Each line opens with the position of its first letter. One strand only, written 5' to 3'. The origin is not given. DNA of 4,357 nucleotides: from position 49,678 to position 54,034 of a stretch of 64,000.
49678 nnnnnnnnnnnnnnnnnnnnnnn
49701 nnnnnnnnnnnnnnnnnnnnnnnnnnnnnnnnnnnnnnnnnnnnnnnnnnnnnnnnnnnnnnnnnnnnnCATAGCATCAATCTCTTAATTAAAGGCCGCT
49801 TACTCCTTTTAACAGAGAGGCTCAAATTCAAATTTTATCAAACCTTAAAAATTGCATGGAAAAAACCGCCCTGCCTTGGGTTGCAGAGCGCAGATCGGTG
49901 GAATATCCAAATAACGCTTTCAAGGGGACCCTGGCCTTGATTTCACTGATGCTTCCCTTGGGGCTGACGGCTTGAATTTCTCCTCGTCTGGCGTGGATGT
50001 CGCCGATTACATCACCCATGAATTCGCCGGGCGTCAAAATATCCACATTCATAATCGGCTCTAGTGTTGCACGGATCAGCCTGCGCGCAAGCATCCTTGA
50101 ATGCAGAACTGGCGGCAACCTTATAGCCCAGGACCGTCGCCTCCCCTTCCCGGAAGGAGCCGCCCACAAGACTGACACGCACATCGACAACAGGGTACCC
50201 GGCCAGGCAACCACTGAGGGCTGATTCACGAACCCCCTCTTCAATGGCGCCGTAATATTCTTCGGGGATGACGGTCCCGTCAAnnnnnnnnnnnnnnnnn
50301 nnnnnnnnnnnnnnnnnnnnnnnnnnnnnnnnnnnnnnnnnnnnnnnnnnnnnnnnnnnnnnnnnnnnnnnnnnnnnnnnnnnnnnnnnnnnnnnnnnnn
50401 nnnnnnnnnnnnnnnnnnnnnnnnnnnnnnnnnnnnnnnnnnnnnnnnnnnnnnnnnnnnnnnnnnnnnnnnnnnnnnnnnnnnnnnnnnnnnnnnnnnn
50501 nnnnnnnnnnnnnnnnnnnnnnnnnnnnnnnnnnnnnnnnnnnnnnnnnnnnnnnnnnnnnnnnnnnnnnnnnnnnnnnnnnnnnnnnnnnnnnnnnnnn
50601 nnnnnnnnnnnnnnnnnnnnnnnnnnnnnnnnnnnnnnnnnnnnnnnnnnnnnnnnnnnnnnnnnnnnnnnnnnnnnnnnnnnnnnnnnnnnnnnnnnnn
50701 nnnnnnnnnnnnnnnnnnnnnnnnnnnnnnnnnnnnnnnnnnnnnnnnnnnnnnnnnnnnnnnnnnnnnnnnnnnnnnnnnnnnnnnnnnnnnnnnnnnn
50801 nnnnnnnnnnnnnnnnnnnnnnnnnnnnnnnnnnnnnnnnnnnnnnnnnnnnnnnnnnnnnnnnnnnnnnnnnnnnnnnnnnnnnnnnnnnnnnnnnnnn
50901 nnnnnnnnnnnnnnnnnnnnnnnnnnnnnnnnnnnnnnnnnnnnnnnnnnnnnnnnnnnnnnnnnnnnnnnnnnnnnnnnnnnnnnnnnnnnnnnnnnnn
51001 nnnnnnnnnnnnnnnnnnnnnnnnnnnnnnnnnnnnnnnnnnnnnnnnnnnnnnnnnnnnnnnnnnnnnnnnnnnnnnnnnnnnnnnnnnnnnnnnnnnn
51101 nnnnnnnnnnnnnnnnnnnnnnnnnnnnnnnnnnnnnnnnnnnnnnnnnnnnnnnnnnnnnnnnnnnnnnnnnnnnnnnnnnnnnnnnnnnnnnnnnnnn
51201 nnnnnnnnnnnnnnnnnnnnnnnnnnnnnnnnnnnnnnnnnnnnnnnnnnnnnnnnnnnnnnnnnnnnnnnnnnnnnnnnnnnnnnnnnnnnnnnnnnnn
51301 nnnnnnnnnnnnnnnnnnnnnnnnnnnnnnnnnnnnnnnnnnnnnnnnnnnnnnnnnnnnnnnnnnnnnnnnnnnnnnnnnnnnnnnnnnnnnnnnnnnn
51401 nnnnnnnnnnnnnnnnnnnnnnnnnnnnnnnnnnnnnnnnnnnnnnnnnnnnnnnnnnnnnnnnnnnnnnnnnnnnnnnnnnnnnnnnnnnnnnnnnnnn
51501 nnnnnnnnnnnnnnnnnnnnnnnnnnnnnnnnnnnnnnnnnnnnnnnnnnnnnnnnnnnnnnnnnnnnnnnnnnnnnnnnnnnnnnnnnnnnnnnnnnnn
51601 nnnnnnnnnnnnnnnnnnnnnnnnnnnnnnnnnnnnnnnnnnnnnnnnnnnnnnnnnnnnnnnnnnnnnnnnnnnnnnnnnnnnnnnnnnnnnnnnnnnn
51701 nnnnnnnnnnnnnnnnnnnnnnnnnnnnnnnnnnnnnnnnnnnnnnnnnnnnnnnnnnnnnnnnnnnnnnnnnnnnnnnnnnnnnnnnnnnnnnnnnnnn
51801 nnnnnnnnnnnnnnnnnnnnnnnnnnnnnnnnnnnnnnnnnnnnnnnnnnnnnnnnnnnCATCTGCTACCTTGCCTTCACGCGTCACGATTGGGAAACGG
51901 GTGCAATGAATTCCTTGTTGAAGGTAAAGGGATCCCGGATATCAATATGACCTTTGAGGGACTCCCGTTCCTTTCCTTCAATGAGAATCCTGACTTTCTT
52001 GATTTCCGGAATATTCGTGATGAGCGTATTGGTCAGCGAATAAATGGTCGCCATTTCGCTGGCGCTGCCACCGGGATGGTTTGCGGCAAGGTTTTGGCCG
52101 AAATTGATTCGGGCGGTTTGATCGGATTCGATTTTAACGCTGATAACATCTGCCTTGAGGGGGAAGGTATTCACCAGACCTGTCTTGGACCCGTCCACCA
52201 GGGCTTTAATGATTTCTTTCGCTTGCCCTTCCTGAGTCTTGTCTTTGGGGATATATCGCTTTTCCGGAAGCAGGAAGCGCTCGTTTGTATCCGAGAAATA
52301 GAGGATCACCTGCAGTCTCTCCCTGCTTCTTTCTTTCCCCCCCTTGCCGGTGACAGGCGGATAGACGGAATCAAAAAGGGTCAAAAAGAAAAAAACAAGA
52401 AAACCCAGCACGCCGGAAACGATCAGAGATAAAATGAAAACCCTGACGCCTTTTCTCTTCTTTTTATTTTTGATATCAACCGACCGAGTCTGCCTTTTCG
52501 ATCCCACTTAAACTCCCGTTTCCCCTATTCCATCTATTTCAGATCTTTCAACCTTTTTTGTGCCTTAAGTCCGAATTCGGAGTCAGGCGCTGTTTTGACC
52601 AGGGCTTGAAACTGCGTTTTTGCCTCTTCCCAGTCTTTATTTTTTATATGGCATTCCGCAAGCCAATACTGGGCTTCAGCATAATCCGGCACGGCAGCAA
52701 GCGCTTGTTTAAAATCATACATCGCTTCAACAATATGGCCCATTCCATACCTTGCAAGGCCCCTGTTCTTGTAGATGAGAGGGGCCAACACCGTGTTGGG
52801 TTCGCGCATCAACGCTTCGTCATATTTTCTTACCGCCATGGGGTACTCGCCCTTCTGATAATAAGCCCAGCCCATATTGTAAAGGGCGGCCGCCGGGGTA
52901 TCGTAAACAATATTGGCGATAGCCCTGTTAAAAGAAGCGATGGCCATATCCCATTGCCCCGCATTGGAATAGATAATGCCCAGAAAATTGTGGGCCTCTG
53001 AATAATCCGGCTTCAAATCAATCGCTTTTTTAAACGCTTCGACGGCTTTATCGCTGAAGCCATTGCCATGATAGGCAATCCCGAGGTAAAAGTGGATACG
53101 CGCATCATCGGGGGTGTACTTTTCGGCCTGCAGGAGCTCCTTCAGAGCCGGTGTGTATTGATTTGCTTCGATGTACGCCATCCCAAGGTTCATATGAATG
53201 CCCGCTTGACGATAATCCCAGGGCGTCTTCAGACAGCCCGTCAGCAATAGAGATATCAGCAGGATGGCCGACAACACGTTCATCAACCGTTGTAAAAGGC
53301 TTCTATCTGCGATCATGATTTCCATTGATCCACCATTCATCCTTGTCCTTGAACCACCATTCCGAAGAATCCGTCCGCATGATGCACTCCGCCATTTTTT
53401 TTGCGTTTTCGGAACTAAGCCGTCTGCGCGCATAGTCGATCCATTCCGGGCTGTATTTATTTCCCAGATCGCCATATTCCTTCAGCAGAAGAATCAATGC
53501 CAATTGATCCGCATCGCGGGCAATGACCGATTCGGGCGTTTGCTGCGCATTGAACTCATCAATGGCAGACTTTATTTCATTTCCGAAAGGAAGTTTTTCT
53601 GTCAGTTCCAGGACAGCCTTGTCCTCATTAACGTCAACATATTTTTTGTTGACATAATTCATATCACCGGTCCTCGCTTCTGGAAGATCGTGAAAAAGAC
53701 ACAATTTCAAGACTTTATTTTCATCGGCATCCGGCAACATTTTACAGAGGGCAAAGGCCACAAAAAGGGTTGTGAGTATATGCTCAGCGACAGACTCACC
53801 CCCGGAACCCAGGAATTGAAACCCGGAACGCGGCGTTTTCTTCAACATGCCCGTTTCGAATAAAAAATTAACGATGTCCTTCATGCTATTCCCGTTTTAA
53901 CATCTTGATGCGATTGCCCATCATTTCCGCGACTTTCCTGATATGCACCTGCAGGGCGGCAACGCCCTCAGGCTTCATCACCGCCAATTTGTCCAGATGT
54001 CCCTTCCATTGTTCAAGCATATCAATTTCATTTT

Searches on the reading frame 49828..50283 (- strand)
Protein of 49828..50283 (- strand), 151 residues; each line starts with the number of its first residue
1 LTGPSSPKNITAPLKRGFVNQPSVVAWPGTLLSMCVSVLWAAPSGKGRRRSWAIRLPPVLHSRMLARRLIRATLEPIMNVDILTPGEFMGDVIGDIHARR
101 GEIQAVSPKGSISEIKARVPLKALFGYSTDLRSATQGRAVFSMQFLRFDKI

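Call 14: search_protein_families(library=pfam, proteins=[window:49828-50283:-], max_evalue=0.001)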
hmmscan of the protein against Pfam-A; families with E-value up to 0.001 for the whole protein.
window:49828-50283:- (151 aa): 1 family
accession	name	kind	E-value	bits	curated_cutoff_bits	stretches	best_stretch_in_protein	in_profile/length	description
PF00679.30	EFG_C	-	2.6e-25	88.7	27.9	1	73-150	2-80/89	Elongation factor G C-terminus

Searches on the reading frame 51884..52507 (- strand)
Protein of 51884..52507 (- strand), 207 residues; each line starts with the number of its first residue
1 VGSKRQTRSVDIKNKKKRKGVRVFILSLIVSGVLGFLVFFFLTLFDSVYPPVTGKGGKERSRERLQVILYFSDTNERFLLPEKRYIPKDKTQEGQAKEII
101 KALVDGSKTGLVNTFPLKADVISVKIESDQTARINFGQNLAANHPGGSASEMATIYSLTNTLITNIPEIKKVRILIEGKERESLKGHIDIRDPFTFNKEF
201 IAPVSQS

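Call 20: find_encoding_contigs(protein=window:51884-52507:-, flank=10000, max_places=10)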
Protein window:51884-52507:- (207 aa): 3 contigs read that carry it; 3 places shown.
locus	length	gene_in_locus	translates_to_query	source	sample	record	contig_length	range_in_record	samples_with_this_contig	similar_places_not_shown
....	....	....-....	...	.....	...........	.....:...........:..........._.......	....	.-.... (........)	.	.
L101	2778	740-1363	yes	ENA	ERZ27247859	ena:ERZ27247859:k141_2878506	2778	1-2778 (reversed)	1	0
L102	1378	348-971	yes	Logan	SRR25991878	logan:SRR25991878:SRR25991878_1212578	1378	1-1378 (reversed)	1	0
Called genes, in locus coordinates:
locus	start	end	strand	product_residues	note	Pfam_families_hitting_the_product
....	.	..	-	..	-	?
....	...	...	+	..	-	-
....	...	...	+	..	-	-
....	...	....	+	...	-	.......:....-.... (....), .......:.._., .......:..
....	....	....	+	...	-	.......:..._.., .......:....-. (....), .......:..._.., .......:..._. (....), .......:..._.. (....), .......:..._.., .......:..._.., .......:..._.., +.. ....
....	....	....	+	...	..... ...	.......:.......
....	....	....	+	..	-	?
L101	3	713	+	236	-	?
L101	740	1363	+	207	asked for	PF10646:Germane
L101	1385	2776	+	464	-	?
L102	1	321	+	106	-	?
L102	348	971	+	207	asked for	PF10646:Germane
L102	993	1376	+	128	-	?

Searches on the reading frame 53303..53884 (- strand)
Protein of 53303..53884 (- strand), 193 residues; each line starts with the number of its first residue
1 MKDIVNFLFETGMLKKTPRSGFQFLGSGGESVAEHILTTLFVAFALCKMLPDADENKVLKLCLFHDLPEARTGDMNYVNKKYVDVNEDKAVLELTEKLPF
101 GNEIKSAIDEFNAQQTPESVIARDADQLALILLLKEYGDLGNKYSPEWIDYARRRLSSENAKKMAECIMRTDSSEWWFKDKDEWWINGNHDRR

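Call 14: search_protein_families(library=pfam, proteins=[window:53303-53884:-], max_evalue=0.001)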
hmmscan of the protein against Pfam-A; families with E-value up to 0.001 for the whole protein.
window:53303-53884:- (193 aa): 3 families
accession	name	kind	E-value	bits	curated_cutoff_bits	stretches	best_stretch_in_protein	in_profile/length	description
PF13023.12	HD_3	-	1.9e-28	99.9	22.5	1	12-155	2-152/165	HD domain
PF01966.28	HD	-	2.4e-08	34.7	22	1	32-129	1-114/116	HD domain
PF12917.13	YfbR-like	-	1.2e-06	28.8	25.9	1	29-142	23-149/182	5'-deoxynucleotidase YfbR-like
